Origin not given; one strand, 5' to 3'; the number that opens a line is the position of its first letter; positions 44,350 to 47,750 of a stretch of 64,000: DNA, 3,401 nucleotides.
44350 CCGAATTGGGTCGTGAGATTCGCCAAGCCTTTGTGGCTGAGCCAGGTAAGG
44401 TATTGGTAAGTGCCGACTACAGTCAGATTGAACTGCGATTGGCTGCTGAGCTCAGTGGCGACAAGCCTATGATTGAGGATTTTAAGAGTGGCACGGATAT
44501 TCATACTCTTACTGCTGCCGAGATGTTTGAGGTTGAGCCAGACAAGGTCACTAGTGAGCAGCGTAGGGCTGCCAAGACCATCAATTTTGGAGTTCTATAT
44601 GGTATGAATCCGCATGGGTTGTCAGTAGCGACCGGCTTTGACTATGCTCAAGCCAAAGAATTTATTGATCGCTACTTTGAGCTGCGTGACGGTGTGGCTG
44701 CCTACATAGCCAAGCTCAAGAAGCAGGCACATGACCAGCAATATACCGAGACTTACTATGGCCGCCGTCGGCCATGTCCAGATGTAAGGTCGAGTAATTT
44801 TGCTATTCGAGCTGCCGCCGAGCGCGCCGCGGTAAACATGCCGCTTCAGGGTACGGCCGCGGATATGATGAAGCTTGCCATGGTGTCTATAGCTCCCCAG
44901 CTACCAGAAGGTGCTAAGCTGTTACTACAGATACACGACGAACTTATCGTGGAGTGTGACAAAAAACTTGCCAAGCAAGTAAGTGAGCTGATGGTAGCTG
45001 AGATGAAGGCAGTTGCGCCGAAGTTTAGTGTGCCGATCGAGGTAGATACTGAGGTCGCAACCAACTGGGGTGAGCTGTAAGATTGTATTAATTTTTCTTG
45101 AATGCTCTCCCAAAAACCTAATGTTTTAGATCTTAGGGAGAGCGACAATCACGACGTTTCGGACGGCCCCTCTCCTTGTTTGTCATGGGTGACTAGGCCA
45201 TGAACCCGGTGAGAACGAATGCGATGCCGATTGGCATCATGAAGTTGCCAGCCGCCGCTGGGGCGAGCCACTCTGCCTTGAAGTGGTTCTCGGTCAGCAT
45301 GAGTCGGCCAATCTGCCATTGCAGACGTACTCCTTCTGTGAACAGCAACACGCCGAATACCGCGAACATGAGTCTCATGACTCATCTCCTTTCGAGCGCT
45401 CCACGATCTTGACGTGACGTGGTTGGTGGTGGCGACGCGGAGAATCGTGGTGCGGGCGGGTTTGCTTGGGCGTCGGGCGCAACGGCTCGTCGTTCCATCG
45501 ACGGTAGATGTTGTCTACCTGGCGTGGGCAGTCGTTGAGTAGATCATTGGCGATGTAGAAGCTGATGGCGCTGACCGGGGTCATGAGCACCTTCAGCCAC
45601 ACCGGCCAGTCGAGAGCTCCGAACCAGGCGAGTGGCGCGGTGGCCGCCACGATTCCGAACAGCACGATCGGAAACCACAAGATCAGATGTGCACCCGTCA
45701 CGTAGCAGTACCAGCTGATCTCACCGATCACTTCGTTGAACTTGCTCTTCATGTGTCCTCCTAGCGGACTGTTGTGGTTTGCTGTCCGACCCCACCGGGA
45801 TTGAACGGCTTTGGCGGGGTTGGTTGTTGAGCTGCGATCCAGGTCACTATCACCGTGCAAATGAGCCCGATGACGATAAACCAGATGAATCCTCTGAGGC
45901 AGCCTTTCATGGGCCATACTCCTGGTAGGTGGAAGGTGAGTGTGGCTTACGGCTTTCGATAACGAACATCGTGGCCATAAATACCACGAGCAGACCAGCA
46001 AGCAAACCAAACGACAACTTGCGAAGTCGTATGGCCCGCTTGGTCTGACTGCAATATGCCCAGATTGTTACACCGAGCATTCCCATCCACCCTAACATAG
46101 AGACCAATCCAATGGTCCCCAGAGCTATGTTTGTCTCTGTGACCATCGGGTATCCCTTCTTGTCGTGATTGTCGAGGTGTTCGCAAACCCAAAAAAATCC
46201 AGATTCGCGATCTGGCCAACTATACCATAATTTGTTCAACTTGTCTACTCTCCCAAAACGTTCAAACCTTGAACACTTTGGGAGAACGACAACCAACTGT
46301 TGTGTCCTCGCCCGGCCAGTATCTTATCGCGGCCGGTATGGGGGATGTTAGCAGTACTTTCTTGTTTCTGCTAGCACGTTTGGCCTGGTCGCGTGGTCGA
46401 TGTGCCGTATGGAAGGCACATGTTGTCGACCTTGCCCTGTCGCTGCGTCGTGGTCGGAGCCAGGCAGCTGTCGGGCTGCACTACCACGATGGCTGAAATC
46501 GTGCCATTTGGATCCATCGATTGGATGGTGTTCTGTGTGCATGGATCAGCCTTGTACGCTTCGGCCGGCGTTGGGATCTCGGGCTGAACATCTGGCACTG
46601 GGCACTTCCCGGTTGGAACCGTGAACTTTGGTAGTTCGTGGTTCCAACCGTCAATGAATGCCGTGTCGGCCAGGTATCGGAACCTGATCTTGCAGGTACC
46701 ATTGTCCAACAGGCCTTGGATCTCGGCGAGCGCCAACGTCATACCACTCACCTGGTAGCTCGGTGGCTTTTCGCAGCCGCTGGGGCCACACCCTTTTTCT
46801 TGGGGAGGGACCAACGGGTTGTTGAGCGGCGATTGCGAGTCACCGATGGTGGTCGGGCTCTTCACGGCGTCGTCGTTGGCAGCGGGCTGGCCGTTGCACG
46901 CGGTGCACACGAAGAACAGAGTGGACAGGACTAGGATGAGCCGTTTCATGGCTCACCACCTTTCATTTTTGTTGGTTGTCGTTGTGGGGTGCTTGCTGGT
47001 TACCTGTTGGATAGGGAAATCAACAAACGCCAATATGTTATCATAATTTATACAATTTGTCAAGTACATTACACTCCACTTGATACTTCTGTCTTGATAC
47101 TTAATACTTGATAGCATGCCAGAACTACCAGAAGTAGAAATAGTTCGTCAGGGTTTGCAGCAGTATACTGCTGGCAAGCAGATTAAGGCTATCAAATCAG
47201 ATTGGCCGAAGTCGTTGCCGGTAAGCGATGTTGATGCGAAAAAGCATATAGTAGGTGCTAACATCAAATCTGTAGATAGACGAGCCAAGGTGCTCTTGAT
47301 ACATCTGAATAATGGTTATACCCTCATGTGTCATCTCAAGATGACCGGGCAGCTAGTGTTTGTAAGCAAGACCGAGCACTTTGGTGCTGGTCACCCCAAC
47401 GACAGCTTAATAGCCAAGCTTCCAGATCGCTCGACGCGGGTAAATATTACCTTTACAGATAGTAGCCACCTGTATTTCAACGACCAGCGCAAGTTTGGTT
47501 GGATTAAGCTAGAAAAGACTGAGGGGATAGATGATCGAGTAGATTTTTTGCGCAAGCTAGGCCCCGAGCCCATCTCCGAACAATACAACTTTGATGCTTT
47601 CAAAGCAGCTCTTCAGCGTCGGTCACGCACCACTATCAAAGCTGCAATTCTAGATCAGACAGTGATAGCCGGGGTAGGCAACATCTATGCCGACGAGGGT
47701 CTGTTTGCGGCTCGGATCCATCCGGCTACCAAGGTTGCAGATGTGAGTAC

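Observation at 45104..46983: Cassette of lipoprotein plus four small membrane proteins bounded by related stem-loop repeats and 13-nt inverted repeats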

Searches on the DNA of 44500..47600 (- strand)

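Call 14: search_rna_families(source=window, start=44500, end=47600, threshold=evalue, max_evalue=5)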
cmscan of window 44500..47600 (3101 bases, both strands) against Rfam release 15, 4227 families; matches with E-value up to 5: 3.
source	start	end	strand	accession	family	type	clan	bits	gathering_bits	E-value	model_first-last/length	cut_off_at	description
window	46241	46293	-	RF00778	MIR473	Gene; miRNA;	-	20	52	0.67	1-84/84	no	MIR473 microRNA precursor family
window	45552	45603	-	RF01059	mir-598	Gene; miRNA;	-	17.6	69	4.3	1-80/80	no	mir-598 microRNA precursor family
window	45733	45804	-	RF02248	Six3os1_3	Gene; lncRNA;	-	13.8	40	2.4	1-75/75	no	Six3os1 conserved region 3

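Call 61: build_rna_model(alignment_id=A1, structure=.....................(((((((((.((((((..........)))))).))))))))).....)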
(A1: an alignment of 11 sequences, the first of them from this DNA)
Model R1 built from alignment A1 (11 sequences, 68 columns); structure: as given.
model positions 59; base pairs 15; branch points 0; effective number of sequences 5.41; information 0.946 bits per position. Calibrated on 0.2 Mb of random sequence (short: E-values are rough).
structure used (alignment columns):
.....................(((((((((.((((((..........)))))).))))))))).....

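Call 62: search_with_rna_model(model_id=R1, sources=[window, L017, L026, L022, L025, L004, L018, L028, L011, L010], max_evalue=10)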
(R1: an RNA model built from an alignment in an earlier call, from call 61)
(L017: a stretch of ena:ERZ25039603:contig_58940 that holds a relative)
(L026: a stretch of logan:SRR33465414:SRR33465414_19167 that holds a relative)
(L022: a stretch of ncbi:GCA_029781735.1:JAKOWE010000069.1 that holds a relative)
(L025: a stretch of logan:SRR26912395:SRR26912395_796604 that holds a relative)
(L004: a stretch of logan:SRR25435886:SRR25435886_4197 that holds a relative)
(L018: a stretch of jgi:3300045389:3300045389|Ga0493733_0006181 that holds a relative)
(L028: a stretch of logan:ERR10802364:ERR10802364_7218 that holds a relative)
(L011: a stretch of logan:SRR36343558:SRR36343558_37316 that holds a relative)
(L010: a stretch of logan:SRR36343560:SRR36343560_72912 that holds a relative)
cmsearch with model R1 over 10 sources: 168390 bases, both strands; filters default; matches with E-value up to 10: 33.
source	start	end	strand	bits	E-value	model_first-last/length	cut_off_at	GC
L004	9781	9840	+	75.2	4.1e-17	1-59/59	no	0.43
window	46246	46304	-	73.9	8.6e-17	1-59/59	no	0.44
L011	5129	5187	+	72.3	2.3e-16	1-59/59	no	0.46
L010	5129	5187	+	72.3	2.3e-16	1-59/59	no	0.46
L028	3891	3949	-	70.9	5.1e-16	1-59/59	no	0.36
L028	2798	2858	-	67.8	3.4e-15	1-59/59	no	0.38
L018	4831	4889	-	66.4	7.6e-15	1-59/59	no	0.34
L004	8656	8716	+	64.3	2.8e-14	1-59/59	no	0.43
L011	6464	6522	+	63.8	3.7e-14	1-59/59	no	0.42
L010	6464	6522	+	63.8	3.7e-14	1-59/59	no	0.42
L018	3734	3798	-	62.6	7.5e-14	1-59/59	no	0.4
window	45103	45161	-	62.5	8.1e-14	1-59/59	no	0.44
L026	5454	5509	-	56.7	2.5e-12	1-59/59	no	0.41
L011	5145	5204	-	39.4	7.9e-08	1-59/59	no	0.45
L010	5145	5204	-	39.4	7.9e-08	1-59/59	no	0.45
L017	5062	5180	-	39.1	9.5e-08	1-59/59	no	0.45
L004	9798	9838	-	32.9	3.7e-06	19-59/59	no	0.41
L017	3709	3787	-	29.6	2.7e-05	1-59/59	no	0.46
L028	3895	3931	+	28.6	4.9e-05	21-57/59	no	0.3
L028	2801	2841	+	26.8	0.00014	20-59/59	no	0.37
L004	8672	8732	-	26.6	0.00017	1-59/59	no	0.36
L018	4815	4873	+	23.6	0.00097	1-59/59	no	0.25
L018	3738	3780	+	22.5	0.0018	21-58/59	no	0.4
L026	5438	5492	+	19.5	0.011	1-59/59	no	0.36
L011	6481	6520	-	18.2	0.024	19-59/59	no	0.43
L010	6481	6520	-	18.2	0.024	19-59/59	no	0.43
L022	14805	14839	+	16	0.088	21-55/59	no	0.49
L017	5975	6005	-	14.6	0.21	24-52/59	no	0.29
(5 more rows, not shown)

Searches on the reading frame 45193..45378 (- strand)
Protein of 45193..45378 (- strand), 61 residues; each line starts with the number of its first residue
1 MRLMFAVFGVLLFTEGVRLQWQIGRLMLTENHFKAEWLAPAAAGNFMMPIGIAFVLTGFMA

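Call 10: search_protein_families(library=pfam, proteins=[window:45193-45378:-], max_evalue=1)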
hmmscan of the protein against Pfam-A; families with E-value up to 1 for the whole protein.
window:45193-45378:- (61 aa): 1 family
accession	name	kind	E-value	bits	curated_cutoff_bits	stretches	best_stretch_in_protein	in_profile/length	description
PF00335.26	Tetraspanin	-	0.22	11.6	32.1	1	3-60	10-63/225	Tetraspanin family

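Call 64: search_protein_families(library=phrogs, proteins=[window:45193-45378:-], max_evalue=0.1)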
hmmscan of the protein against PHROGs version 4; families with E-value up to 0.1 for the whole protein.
window:45193-45378:- (61 aa): 0 families

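Call 65: search_protein_families(library=ncbifam, proteins=[window:45193-45378:-], max_evalue=0.1)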
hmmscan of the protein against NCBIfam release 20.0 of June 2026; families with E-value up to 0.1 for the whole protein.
window:45193-45378:- (61 aa): 0 families
